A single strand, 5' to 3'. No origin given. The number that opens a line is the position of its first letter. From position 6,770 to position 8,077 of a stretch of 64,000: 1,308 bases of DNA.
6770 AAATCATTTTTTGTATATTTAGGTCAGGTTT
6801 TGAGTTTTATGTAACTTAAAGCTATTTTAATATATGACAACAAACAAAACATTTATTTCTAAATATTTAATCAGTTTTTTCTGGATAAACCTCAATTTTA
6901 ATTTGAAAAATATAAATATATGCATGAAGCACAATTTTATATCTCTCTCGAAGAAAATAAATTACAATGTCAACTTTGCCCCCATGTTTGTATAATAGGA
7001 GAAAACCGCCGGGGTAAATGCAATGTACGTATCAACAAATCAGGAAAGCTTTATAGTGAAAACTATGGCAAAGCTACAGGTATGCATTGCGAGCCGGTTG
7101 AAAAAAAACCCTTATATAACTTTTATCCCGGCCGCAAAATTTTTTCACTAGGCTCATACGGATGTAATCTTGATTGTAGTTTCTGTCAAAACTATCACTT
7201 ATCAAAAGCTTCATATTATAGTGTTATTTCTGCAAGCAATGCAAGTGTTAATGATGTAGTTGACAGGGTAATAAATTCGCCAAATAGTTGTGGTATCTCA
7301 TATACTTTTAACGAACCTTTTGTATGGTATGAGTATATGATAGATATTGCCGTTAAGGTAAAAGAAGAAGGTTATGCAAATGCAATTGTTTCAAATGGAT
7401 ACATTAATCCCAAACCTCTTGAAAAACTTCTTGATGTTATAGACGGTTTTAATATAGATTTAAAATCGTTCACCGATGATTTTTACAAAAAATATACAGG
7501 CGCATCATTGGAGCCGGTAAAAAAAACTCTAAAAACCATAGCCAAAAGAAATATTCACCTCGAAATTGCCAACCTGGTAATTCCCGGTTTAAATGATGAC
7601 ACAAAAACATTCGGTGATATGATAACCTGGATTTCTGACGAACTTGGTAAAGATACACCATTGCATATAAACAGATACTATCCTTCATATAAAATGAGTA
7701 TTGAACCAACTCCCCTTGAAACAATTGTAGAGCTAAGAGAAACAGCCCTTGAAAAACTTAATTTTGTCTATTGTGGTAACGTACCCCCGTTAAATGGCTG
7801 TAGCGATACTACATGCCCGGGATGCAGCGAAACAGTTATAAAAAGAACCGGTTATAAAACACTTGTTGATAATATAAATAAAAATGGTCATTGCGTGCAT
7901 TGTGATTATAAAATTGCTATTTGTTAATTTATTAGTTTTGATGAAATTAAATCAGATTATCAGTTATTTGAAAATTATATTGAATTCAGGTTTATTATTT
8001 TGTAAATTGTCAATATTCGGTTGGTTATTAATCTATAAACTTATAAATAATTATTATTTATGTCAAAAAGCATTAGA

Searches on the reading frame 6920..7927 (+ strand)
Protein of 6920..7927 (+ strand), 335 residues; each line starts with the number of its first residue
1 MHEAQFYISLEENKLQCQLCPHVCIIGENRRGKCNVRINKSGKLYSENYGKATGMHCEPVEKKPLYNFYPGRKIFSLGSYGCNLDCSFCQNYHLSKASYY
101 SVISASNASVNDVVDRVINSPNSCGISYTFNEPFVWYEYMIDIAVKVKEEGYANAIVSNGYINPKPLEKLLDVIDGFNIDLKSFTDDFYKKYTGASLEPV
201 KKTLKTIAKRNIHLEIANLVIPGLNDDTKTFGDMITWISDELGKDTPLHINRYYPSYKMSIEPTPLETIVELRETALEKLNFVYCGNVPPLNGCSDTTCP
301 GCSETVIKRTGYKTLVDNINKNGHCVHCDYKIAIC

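Call 20: find_encoding_contigs(protein=window:6920-7927:+, flank=10000, max_places=10)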
Protein window:6920-7927:+ (335 aa): 7 contigs read that carry it; 3 places shown.
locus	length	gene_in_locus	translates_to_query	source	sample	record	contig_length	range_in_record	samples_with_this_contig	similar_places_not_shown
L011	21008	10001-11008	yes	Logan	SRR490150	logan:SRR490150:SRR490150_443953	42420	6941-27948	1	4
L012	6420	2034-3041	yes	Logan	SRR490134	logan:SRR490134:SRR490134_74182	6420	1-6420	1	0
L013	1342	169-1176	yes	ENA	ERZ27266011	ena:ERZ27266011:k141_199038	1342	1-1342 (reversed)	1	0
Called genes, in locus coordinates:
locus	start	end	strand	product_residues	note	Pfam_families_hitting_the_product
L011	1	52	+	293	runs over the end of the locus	PF08241:Methyltransf_11 (faint), PF03705:CheR_N, PF13649:Methyltransf_25 (faint), PF01739:CheR, PF13847:Methyltransf_31 (weak)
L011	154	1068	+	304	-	PF02518:HATPase_c, PF14501:HATPase_c_5 (weak)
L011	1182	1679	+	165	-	PF03975:CheD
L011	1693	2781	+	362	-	PF00072:Response_reg, PF01339:CheB_methylest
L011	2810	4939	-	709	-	PF02897:Peptidase_S9_N, PF00326:Peptidase_S9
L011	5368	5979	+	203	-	PF01557:FAA_hydrolase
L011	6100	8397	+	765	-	PF01590:GAF, PF13185:GAF_2, PF08447:PAS_3, PF08448:PAS_4 (weak), PF13426:PAS_9, PF08448:PAS_4 (weak), PF13426:PAS_9, PF13426:PAS_9, +3 more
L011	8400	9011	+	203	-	PF02245:Pur_DNA_glyco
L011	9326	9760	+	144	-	PF01451:LMWPc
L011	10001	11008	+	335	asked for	PF13353:Fer4_12 (faint), PF04055:Radical_SAM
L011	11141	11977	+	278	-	PF01875:Memo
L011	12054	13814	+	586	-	PF08497:Radical_SAM_N, PF04055:Radical_SAM (weak), PF11842:DUF3362 (weak)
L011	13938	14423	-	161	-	-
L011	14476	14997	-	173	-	-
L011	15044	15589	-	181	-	PF04542:Sigma70_r2, PF08281:Sigma70_r4_2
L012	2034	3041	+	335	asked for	PF13353:Fer4_12 (faint), PF04055:Radical_SAM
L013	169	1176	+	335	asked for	PF13353:Fer4_12 (faint), PF04055:Radical_SAM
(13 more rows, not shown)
